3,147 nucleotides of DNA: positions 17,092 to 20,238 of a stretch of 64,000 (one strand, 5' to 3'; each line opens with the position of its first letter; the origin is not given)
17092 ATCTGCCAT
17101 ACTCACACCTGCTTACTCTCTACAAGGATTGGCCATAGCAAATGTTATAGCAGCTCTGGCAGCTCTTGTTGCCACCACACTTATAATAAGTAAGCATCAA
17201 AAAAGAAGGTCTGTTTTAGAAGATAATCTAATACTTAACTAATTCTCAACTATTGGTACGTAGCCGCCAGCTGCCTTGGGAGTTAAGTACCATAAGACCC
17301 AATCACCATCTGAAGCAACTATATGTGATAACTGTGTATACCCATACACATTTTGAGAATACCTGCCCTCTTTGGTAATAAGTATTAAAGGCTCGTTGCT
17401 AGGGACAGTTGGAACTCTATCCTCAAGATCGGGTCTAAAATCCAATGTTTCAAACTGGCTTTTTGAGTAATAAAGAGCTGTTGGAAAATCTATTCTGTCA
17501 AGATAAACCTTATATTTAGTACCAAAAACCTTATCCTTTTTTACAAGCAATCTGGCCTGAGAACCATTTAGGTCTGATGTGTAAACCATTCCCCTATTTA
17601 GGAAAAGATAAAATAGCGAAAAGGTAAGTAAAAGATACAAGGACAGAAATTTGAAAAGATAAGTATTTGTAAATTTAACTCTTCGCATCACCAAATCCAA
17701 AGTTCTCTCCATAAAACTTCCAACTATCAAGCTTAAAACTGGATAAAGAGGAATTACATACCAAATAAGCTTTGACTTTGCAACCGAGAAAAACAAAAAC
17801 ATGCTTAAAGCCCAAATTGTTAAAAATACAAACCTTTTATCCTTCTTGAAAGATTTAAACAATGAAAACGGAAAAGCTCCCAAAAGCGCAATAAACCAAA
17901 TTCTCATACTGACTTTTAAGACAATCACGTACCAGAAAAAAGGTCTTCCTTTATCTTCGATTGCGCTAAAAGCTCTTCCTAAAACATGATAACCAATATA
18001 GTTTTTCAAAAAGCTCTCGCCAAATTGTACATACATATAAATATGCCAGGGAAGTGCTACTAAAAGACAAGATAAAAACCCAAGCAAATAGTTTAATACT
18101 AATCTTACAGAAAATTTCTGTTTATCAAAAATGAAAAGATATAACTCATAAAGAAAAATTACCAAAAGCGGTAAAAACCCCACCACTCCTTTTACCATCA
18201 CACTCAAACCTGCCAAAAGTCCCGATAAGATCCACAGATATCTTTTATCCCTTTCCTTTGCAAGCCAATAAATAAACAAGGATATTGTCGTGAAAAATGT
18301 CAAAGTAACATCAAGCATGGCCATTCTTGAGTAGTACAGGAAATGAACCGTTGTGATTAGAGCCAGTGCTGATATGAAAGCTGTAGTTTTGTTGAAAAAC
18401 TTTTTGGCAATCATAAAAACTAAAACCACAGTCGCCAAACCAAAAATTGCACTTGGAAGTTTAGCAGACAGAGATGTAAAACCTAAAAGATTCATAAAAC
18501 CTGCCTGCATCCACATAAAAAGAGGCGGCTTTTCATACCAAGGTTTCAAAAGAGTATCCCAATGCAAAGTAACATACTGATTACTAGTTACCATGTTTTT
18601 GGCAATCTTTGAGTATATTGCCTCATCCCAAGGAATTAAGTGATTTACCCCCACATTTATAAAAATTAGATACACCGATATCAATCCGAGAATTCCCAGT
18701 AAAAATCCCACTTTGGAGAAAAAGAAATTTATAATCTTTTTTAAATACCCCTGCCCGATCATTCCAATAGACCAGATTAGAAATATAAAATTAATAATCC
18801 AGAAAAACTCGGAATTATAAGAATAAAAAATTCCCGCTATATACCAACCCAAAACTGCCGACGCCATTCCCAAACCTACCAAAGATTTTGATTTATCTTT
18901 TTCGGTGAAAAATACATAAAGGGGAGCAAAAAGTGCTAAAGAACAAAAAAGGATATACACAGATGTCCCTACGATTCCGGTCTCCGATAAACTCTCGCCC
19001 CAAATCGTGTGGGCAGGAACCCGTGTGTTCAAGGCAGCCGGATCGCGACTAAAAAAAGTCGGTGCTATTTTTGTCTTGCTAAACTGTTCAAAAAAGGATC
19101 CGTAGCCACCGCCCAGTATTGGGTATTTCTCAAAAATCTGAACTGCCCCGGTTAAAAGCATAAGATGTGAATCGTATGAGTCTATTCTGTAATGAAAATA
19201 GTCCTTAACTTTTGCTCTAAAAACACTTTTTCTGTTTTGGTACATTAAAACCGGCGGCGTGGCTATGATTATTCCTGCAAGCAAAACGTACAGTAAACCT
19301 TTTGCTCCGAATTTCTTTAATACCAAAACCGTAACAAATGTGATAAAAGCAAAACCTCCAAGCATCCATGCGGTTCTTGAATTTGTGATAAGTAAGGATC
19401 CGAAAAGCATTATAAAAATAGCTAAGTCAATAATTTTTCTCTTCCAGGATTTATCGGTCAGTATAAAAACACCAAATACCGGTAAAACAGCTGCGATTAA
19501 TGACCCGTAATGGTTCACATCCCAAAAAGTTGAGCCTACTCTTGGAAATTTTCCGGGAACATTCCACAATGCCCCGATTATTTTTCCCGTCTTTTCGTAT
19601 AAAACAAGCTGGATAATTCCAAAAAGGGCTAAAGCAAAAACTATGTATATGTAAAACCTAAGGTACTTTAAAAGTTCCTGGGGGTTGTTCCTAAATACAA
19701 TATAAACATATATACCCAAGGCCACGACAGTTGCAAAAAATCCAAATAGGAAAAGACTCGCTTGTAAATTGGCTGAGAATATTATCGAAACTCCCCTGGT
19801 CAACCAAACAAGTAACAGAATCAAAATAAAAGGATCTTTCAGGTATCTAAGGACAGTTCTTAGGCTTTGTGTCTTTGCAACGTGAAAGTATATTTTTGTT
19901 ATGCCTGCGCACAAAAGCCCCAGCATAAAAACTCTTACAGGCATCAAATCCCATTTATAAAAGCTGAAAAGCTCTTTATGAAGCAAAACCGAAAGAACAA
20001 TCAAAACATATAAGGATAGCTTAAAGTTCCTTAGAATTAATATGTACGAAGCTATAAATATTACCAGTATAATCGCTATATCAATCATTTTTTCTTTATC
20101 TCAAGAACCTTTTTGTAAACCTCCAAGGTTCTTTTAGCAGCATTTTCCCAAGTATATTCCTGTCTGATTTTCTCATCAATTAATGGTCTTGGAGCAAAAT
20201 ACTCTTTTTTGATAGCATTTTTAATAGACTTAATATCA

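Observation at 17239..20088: Single-polypeptide fusion of an O-antigen-ligase/Wzy-like domain with an ArnT/PMT-type GT-C domain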

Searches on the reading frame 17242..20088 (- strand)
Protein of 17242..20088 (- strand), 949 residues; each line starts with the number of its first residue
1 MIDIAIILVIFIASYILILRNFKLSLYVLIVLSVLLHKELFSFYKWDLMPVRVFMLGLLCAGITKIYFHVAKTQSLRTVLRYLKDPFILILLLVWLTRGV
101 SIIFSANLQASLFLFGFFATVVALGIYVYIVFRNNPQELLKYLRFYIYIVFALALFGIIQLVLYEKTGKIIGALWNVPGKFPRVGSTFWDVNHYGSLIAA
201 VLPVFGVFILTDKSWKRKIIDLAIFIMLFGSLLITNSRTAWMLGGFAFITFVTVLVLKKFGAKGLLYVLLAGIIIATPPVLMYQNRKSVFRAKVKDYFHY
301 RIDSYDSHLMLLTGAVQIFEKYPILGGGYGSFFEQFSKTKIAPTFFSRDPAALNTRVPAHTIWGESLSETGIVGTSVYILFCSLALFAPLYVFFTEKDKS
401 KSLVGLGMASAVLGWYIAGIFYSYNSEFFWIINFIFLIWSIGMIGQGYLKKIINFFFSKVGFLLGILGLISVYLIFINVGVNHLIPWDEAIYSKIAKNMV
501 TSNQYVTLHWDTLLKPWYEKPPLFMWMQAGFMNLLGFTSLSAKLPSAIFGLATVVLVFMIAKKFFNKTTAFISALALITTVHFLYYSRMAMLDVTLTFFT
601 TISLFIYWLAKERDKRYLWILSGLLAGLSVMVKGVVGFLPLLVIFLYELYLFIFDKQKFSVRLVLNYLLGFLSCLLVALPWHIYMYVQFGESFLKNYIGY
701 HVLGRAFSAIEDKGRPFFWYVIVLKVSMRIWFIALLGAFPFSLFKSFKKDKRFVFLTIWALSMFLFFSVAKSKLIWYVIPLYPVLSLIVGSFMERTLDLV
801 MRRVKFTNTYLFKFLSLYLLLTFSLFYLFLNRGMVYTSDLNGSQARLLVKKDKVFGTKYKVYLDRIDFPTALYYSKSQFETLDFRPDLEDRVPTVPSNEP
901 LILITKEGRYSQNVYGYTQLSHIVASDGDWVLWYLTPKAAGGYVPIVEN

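Call 4: search_protein_families(library=pfam, proteins=[window:17242-20088:-], max_evalue=1)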
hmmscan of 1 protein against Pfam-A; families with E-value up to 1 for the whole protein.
window:17242-20088:- (949 aa): 3 families
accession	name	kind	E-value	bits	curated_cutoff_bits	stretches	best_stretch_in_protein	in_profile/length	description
PF13231.12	PMT_2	-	3e-22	80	26.1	1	520-683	2-159/160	Dolichyl-phosphate-mannose-protein mannosyltransferase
PF02366.24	PMT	-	6.6e-20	72.1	22.7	1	466-688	2-237/245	Dolichyl-phosphate-mannose-protein mannosyltransferase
PF04932.20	Wzy_C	-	1.2e-10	41.9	31.7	1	224-379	2-149/149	O-Antigen ligase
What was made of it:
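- On Protein O-mannosyltransferase (GT39, PMT): No MIR or PMT_4TMC hit (call 4).
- On WadA-type bimodular O-antigen ligase: No GT25 domain; the partner is PMT_2/ArnT-like (call 4).
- Checked: Pfam places two non-overlapping domains, each above its gathering cut-off: Wzy_C PF04932 at 224-379 (41.9 bits, cut-off 31.7), PMT_2 PF13231 at 520-683 (80 bits, cut-off 26.1) and PMT PF02366 at 466-688 (72.1 bits, cut-off 22.7) (call 4).
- The C-module passes the Pfam PMT and PMT_2 cut-offs and has the DE motif (call 4). There is no MIR domain and no PMT_4TMC hit (call 4).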

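Call 5: search_protein_families(library=ncbifam, proteins=[window:17242-20088:-], max_evalue=1)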
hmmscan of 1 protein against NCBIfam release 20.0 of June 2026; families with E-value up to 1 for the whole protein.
window:17242-20088:- (949 aa): 2 families
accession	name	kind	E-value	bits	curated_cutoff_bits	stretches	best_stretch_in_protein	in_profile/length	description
NF009784.2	PRK13279.1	equivalog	3.8e-30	105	567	1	469-836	14-376/539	lipid IV(A) 4-amino-4-deoxy-L-arabinosyltransferase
TIGR03663.1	TIGR03663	subfamily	1.3e-10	40.9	126.25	1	483-796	22-339/435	flippase activity-associated protein Agl23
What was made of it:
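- On ArnT (GT83; NCBIfam PRK13279 equivalog): 105 bits against a cut-off of 567 (call 5)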

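Call 11: find_homologous_proteins(query=window:17242-20088:-, max_evalue=0.00001)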
Query window:17242-20088:- (949 aa): 287 proteins with E <= 0.00001 among 8000 candidates; the best 120 are listed.
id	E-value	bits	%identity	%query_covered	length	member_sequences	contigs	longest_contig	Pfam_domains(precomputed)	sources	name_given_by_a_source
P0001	0.0e+0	1916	89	100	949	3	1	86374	PF02366.25,PF13231.13,PF04932.21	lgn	-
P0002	0.0e+0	1841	86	99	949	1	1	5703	PF02366.25,PF13231.13,PF04932.21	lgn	-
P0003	0.0e+0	1817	83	100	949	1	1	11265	PF02366.25,PF13231.13,PF04932.21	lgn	-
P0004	0.0e+0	1664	77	100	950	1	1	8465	PF02366.25,PF13231.13,PF04932.21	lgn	-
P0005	0.0e+0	1422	65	100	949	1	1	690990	PF02366.25,PF13231.13,PF04932.21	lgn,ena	-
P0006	0.0e+0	1418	66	100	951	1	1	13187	PF02366.25,PF13231.13,PF04932.21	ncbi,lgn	ncbi:MAG: glycosyltransferase family 39 protein [Patescibacteria group bacterium]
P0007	0.0e+0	1415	67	100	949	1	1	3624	PF02366.25,PF13231.13,PF04932.21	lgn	-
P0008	0.0e+0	1355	62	99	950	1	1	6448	PF02366.25,PF13231.13,PF04932.21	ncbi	-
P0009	0.0e+0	1337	65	95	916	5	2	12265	PF02366.25,PF13231.13,PF04932.21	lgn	-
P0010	0.0e+0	1316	62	98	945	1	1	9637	PF02366.25,PF13231.13,PF04932.21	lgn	-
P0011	0.0e+0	1315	62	99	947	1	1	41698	PF02366.25,PF13231.13,PF04932.21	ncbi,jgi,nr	ncbi:glycosyltransferase family 39 protein [Patescibacteria group bacterium]|nr:glycosyltransferase 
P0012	0.0e+0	1312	62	99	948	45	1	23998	PF02366.25,PF13231.13,PF04932.21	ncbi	-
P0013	0.0e+0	1309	62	98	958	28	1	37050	PF02366.25,PF13231.13,PF04932.21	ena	-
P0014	0.0e+0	1305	62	99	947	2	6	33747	PF02366.25,PF13231.13,PF04932.21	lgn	-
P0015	0.0e+0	1303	62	99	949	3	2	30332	PF02366.25,PF13231.13,PF04932.21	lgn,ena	-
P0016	0.0e+0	1298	62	99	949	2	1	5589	PF02366.25,PF13231.13,PF04932.21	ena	-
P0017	0.0e+0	1286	61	99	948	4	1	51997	PF02366.25,PF13231.13,PF04932.21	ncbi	-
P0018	0.0e+0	1280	61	98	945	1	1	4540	PF02366.25,PF13231.13,PF04932.21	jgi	-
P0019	0.0e+0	1278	59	99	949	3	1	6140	PF02366.25,PF13231.13,PF04932.21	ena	-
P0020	0.0e+0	1277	61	99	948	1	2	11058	PF02366.25,PF13231.13,PF04932.21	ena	-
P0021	0.0e+0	1250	59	99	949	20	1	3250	PF02366.25,PF13231.13,PF04932.21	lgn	-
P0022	0.0e+0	1249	59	98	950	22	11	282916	PF02366.25,PF13231.13,PF04932.21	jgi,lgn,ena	-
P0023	0.0e+0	1249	60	99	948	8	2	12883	PF02366.25,PF13231.13,PF04932.21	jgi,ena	-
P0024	0.0e+0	1245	59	99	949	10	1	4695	PF02366.25,PF13231.13,PF04932.21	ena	-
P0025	0.0e+0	1245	59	99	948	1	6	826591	PF02366.25,PF13231.13,PF04932.21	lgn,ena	-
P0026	0.0e+0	1240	59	99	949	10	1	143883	PF02366.25,PF13231.13,PF04932.21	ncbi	-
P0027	0.0e+0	1237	61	93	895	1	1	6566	PF02366.25,PF13231.13,PF04932.21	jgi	jgi:4-amino-4-deoxy-L-arabinose transferase-like glycosyltransferase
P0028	0.0e+0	1203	59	94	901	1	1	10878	PF02366.25,PF13231.13,PF04932.21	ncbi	-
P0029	0.0e+0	1196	57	98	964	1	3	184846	PF02366.25,PF13231.13,PF04932.21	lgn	-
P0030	0.0e+0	1193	59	94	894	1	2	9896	PF02366.25,PF13231.13,PF04932.21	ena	-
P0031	0.0e+0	1188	56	98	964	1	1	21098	PF02366.25,PF13231.13,PF04932.21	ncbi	ncbi:glycosyltransferase family 39 protein [Patescibacteria group bacterium]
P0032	0.0e+0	1132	55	98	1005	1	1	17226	PF02366.25,PF13231.13,PF04932.21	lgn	-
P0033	0.0e+0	1125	55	98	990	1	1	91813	PF02366.25,PF13231.13,PF04932.21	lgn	-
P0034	0.0e+0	1122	54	99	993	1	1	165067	PF02366.25,PF13231.13,PF04932.21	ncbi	-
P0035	0.0e+0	1120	55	96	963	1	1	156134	PF02366.25,PF13231.13,PF04932.21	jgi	jgi:4-amino-4-deoxy-L-arabinose transferase-like glycosyltransferase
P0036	0.0e+0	1112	53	100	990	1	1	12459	PF02366.25,PF13231.13,PF04932.21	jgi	jgi:4-amino-4-deoxy-L-arabinose transferase-like glycosyltransferase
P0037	0.0e+0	1110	54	99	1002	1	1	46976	PF02366.25,PF13231.13,PF04932.21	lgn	-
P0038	0.0e+0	1109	53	99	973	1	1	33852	PF02366.25,PF13231.13,PF04932.21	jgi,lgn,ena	-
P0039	0.0e+0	1097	55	95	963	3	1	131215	PF02366.25,PF13231.13,PF04932.21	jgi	jgi:hypothetical protein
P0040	0.0e+0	1096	54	98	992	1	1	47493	PF02366.25,PF13231.13,PF04932.21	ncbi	-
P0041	0.0e+0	1096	54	97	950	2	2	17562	PF02366.25,PF13231.13,PF04932.21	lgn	-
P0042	0.0e+0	1095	53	100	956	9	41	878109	PF02366.25,PF13231.13,PF04932.21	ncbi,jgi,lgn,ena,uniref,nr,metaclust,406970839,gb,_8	ncbi:MAG: Glycosyl transferase, family 39 [uncultured bacterium]|uniref:Phospholipid carrier-depende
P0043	0.0e+0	1095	52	99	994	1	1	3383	PF02366.25,PF13231.13,PF04932.21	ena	-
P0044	0.0e+0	1092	53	98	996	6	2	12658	PF02366.25,PF13231.13,PF04932.21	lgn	-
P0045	0.0e+0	1090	53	99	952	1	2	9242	PF02366.25,PF13231.13,PF04932.21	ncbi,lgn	-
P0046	0.0e+0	1084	53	99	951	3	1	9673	PF02366.25,PF13231.13,PF04932.21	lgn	-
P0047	0.0e+0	1084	53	98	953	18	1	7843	PF02366.25,PF13231.13,PF04932.21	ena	-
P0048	0.0e+0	1083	52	98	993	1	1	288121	PF02366.25,PF13231.13,PF04932.21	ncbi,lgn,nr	ncbi:glycosyltransferase family 39 protein [Patescibacteria group bacterium]|nr:glycosyltransferase 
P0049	0.0e+0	1082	52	99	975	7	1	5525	PF02366.25,PF13231.13,PF04932.21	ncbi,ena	-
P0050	0.0e+0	1080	53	98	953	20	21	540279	PF02366.25,PF13231.13,PF04932.21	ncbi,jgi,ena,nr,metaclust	ncbi:hypothetical protein A2473_01120 [candidate division WWE3 bacterium RIFOXYC2_FULL_42_13]|nr:MAG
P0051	0.0e+0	1074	53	99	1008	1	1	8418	PF02366.25,PF13231.13,PF04932.21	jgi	jgi:4-amino-4-deoxy-L-arabinose transferase-like glycosyltransferase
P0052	0.0e+0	1072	52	99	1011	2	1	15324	PF02366.25,PF13231.13,PF04932.21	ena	-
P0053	0.0e+0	1070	53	99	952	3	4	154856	PF02366.25,PF13231.13,PF04932.21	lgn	-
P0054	0.0e+0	1068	53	98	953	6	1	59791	PF02366.25,PF13231.13,PF04932.21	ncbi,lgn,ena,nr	ncbi:MAG: Glycosyl transferase family 39 [candidate division WWE3 bacterium GW2011_GWA2_42_9]|nr:MAG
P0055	0.0e+0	1061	52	98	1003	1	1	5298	PF02366.25,PF13231.13,PF04932.21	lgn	-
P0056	0.0e+0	1059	53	98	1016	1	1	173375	PF02366.25,PF13231.13,PF04932.21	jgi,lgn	-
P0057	0.0e+0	1049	52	100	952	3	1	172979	PF02366.25,PF13231.13,PF04932.21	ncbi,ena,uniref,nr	ncbi:hypothetical protein A2619_04740 [candidate division WWE3 bacterium RIFOXYD1_FULL_39_9]|uniref:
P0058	0.0e+0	1048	51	98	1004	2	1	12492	PF02366.25,PF13231.13,PF04932.21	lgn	-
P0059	0.0e+0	1047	52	98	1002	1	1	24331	PF02366.25,PF13231.13,PF04932.21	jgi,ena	-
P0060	0.0e+0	1045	52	98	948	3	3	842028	PF02366.25,PF13231.13,PF04932.21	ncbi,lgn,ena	-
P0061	0.0e+0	1042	52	99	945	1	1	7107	PF02366.25,PF13231.13,PF04932.21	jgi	-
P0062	0.0e+0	1042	53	99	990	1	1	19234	PF02366.25,PF13231.13,PF04932.21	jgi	jgi:4-amino-4-deoxy-L-arabinose transferase-like glycosyltransferase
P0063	0.0e+0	1041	51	98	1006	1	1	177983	PF02366.25,PF13231.13,PF04932.21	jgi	jgi:4-amino-4-deoxy-L-arabinose transferase-like glycosyltransferase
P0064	0.0e+0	1041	52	98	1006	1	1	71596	PF02366.25,PF13231.13,PF04932.21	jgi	jgi:4-amino-4-deoxy-L-arabinose transferase-like glycosyltransferase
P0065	0.0e+0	1041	53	97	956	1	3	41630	PF02366.25,PF13231.13,PF04932.21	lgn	-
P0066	0.0e+0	1037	52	99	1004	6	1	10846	PF02366.25,PF13231.13,PF04932.21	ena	-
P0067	0.0e+0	1034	53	99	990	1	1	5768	PF02366.25,PF13231.13,PF04932.21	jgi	jgi:4-amino-4-deoxy-L-arabinose transferase-like glycosyltransferase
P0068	0.0e+0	1033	53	99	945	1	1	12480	PF02366.25,PF13231.13,PF04932.21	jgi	-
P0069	0.0e+0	1033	51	98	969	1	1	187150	PF02366.25,PF13231.13,PF04932.21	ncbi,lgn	-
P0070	0.0e+0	1032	53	100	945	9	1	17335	PF02366.25,PF13231.13,PF04932.21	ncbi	-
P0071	0.0e+0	1029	52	99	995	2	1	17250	PF02366.25,PF13231.13,PF04932.21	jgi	jgi:4-amino-4-deoxy-L-arabinose transferase-like glycosyltransferase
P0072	0.0e+0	1028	52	98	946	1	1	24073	PF02366.25,PF13231.13,PF04932.21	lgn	-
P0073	0.0e+0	1027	51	98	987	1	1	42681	PF02366.25,PF13231.13,PF04932.21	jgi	jgi:4-amino-4-deoxy-L-arabinose transferase-like glycosyltransferase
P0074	0.0e+0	1027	50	97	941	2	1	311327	PF02366.25,PF13231.13,PF04932.21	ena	-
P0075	0.0e+0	1023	51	99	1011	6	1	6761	PF02366.25,PF13231.13,PF04932.21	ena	-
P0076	0.0e+0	1022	49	97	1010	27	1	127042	PF02366.25,PF13231.13,PF04932.21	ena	-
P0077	0.0e+0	1020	50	97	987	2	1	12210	PF02366.25,PF13231.13,PF04932.21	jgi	-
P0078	0.0e+0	1019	51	97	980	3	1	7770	PF02366.25,PF13231.13,PF04932.21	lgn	-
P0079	0.0e+0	1016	50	99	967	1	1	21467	PF02366.25,PF13231.13,PF04932.21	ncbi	-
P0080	0.0e+0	1014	51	99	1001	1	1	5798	PF02366.25,PF13231.13,PF04932.21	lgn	-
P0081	0.0e+0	1013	51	98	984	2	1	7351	PF02366.25,PF13231.13,PF04932.21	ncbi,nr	ncbi:glycosyltransferase family 39 protein [Patescibacteria group bacterium]|nr:glycosyltransferase 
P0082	3.2e-296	1004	51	97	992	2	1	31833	PF02366.25,PF13231.13,PF04932.21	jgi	-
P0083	6.1e-296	1003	50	97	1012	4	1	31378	PF02366.25,PF13231.13,PF04932.21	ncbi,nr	ncbi:MAG TPA: glycosyltransferase family 39 protein [Candidatus Saccharimonadales bacterium]|nr:glyc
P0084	2.4e-295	1001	51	96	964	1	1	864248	PF02366.25,PF13231.13,PF04932.21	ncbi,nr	ncbi:phospholipid carrier-dependent glycosyltransferase [candidate division WWE3 bacterium]|nr:phosp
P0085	2.7e-294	997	51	96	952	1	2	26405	PF02366.25,PF13231.13,PF04932.21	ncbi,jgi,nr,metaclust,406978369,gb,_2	ncbi:MAG: Glycosyl transferase, family 39 [uncultured bacterium]|nr:MAG: Glycosyl transferase, famil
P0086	1.3e-293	995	50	98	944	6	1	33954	PF02366.25,PF13231.13,PF04932.21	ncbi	-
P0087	1.6e-292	992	50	97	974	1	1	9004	PF02366.25,PF13231.13,PF04932.21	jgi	jgi:4-amino-4-deoxy-L-arabinose transferase-like glycosyltransferase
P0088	4.0e-292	990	48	99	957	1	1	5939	PF02366.25,PF13231.13,PF04932.21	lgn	-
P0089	9.8e-291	986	50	99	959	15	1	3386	PF02366.25,PF13231.13,PF04932.21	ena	-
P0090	4.1e-290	984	51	96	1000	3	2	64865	PF02366.25,PF13231.13,PF04932.21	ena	-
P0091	6.6e-290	983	49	97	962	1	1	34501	PF02366.25,PF13231.13,PF04932.21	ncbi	-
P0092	1.1e-289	982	49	99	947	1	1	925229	PF02366.25,PF13231.13,PF04932.21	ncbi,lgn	-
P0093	1.6e-288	978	50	94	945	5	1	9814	PF02366.25,PF13231.13,PF04932.21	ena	-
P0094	5.0e-288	977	50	97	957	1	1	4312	PF02366.25,PF13231.13,PF04932.21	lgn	-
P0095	6.3e-288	976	49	99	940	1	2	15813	PF13231.13,PF04932.21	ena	-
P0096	6.6e-288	976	49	98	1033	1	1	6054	PF02366.25,PF13231.13,PF04932.21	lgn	-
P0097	1.2e-287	975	50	97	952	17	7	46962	PF02366.25,PF13231.13,PF04932.21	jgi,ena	-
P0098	4.1e-287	974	50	99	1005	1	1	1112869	PF02366.25,PF13231.13,PF04932.21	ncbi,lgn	ncbi:MAG: glycosyltransferase family 39 protein [Patescibacteria group bacterium]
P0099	4.1e-287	974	49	99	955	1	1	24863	PF02366.25,PF13231.13,PF04932.21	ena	-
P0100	6.0e-287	973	49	98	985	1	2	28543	PF02366.25,PF03901.24,PF13231.13,PF04932.21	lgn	-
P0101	7.5e-287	973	49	96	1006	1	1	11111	PF02366.25,PF13231.13,PF04932.21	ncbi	-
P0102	1.4e-286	972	50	96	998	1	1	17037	PF02366.25,PF13231.13,PF04932.21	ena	-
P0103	1.6e-286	972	50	98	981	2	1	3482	PF02366.25,PF13231.13,PF04932.21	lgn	-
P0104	2.2e-286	971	49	98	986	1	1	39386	PF02366.25,PF13231.13,PF04932.21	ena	-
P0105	3.0e-286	971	53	93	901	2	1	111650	PF02366.25,PF13231.13,PF04932.21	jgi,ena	-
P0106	5.0e-286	970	47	97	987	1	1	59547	PF02366.25,PF13231.13,PF04932.21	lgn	-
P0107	8.4e-286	969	50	97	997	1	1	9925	PF02366.25,PF13231.13,PF04932.21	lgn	-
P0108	1.8e-285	968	50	97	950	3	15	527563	PF02366.25,PF13231.13,PF04932.21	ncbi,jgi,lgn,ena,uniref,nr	ncbi:hypothetical protein A3F07_00980 [candidate division WWE3 bacterium RIFCSPHIGHO2_12_FULL_38_15]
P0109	3.9e-285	967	47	98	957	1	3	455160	PF02366.25,PF13231.13,PF04932.21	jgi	jgi:4-amino-4-deoxy-L-arabinose transferase-like glycosyltransferase/O-antigen ligase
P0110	4.9e-285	967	49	97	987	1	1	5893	PF02366.25,PF13231.13,PF04932.21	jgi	-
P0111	5.7e-285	967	50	98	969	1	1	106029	PF02366.25,PF13231.13,PF04932.21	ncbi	ncbi:glycosyltransferase family 39 protein [Patescibacteria group bacterium]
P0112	3.6e-284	964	50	99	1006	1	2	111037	PF02366.25,PF13231.13,PF04932.21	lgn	-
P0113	2.2e-283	961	51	92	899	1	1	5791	PF02366.25,PF13231.13,PF04932.21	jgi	jgi:4-amino-4-deoxy-L-arabinose transferase-like glycosyltransferase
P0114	2.4e-283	961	49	98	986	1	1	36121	PF02366.25,PF13231.13,PF04932.21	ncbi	ncbi:glycosyltransferase family 39 protein [Patescibacteria group bacterium]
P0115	2.5e-283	961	48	99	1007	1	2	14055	PF02366.25,PF13231.13,PF04932.21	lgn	-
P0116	5.1e-283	960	48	96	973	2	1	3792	PF02366.25,PF13231.13,PF04932.21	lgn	-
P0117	6.2e-283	960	48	99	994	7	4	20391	PF02366.25,PF13231.13,PF04932.21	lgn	-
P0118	1.4e-282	959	48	98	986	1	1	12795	PF02366.25,PF13231.13,PF04932.21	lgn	-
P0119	1.7e-282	958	49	100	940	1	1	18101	PF13231.13,PF04932.21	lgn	-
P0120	4.2e-282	957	48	96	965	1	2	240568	PF02366.25,PF13231.13,PF04932.21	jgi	jgi:O-antigen ligase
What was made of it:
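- Homologues cover 97-100% of the query down to 47% identity (call 11).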
